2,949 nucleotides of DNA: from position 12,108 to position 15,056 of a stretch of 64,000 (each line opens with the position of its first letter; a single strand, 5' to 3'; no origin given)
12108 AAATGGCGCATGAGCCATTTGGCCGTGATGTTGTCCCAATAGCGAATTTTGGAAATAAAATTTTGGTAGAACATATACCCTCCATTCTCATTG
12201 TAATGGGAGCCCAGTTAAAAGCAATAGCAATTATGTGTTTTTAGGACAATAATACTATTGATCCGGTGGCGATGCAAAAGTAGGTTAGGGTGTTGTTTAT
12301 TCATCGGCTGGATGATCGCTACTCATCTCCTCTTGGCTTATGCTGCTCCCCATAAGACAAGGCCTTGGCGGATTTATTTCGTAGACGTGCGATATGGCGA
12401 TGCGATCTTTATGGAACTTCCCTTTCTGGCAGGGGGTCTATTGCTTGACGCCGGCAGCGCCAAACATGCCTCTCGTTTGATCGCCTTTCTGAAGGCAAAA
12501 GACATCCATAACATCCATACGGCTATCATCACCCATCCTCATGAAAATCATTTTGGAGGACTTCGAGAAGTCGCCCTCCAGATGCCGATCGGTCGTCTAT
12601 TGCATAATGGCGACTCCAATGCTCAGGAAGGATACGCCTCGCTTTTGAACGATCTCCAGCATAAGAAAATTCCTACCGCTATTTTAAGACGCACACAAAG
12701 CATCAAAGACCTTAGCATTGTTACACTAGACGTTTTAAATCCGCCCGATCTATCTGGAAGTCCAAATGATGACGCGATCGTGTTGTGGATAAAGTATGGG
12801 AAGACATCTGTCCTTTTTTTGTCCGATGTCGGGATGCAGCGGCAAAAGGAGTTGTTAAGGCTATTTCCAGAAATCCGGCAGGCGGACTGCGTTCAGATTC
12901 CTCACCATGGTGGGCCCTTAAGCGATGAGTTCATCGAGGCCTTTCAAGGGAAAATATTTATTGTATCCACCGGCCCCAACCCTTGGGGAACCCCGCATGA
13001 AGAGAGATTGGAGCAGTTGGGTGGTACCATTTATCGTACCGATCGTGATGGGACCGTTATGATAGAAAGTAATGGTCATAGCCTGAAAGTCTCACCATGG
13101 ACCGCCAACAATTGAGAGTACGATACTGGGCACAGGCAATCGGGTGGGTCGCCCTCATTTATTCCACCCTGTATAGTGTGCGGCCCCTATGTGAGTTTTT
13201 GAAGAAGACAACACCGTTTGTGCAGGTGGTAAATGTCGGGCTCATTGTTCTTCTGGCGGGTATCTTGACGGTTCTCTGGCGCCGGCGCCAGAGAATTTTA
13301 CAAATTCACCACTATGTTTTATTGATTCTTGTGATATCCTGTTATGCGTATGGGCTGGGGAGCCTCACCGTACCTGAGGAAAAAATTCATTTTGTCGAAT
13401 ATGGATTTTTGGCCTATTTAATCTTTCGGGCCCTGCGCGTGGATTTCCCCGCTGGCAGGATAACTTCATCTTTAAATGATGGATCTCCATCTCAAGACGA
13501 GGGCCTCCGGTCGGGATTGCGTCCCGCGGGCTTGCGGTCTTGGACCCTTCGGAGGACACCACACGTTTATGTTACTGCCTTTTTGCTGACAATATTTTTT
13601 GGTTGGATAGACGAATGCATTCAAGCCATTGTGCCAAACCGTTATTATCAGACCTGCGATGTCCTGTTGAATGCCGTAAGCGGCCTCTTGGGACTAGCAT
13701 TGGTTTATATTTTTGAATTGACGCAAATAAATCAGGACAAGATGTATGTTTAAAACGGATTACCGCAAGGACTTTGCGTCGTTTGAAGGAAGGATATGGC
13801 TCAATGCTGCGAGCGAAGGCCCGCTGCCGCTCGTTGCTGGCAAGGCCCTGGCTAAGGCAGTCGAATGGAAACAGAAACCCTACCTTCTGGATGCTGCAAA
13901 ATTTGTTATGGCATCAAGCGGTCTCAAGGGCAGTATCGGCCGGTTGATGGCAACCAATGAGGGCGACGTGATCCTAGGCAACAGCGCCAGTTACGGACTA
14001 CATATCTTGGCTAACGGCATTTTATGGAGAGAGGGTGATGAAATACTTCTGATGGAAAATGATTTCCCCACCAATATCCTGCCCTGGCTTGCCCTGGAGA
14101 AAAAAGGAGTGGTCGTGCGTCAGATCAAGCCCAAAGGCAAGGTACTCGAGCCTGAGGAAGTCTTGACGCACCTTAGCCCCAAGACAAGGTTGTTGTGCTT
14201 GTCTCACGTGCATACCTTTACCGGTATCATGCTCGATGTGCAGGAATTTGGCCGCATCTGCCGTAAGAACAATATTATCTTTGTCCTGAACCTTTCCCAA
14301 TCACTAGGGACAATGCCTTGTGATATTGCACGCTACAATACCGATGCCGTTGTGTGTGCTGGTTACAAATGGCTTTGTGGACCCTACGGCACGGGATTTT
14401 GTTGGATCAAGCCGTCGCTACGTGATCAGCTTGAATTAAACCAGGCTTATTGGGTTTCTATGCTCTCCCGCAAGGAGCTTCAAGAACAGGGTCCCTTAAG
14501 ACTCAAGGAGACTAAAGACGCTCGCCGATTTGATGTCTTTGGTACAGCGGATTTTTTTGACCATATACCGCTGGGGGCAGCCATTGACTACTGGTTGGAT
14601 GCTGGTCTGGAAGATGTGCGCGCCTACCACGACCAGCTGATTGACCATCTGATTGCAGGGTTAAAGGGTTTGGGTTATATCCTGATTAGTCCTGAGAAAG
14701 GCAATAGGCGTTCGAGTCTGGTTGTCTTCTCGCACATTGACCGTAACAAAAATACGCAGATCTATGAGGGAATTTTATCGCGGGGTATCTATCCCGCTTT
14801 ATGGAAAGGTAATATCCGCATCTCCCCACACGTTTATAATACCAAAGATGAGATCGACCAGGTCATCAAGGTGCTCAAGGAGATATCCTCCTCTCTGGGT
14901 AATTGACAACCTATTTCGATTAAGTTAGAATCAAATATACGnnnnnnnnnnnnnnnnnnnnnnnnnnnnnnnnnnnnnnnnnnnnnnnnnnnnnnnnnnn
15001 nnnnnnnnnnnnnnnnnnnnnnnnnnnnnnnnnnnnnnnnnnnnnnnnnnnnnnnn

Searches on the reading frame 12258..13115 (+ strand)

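Call 5: search_protein_families(library=pfam, proteins=[window:12258-13115:+], max_evalue=0.01)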
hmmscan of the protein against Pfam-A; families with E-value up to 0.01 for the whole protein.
window:12258-13115:+ (285 aa): 2 families
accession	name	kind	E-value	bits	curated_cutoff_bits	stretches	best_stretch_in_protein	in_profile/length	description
PF00753.33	Lactamase_B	-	9.2e-07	29.4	22.7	1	59-202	16-161/196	Metallo-beta-lactamase superfamily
PF12706.13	Lactamase_B_2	-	0.0077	16.3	27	0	62-215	4-163/200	Beta-lactamase superfamily domain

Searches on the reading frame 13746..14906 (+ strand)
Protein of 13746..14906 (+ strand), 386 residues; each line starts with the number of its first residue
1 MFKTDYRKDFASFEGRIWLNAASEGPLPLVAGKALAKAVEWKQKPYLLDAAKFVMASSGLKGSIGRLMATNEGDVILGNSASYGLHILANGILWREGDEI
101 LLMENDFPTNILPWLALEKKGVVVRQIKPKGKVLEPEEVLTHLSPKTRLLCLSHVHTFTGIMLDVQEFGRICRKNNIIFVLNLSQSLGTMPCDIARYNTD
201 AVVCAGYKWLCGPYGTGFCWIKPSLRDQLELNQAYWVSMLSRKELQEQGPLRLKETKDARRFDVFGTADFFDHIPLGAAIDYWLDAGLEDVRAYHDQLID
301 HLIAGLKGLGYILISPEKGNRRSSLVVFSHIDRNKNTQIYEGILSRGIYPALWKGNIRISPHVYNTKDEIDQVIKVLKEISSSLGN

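Call 44: search_protein_families(library=pfam, proteins=[window:13746-14906:+], max_evalue=0.001)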
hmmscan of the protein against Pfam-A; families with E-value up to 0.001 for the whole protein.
window:13746-14906:+ (386 aa): 3 families
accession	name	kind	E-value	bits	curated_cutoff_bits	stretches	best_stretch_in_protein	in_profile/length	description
PF00266.25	Aminotran_5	-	3e-39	135.5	21.5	1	69-372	58-370/371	Aminotransferase class-V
PF01041.23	DegT_DnrJ_EryC1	-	0.00086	19.1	19.8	0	75-189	42-152/360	DegT/DnrJ/EryC1/StrS aminotransferase family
PF22580.2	KYNU_C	-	0.00099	19.5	27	0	297-377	11-90/90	Kynureninase C-terminal domain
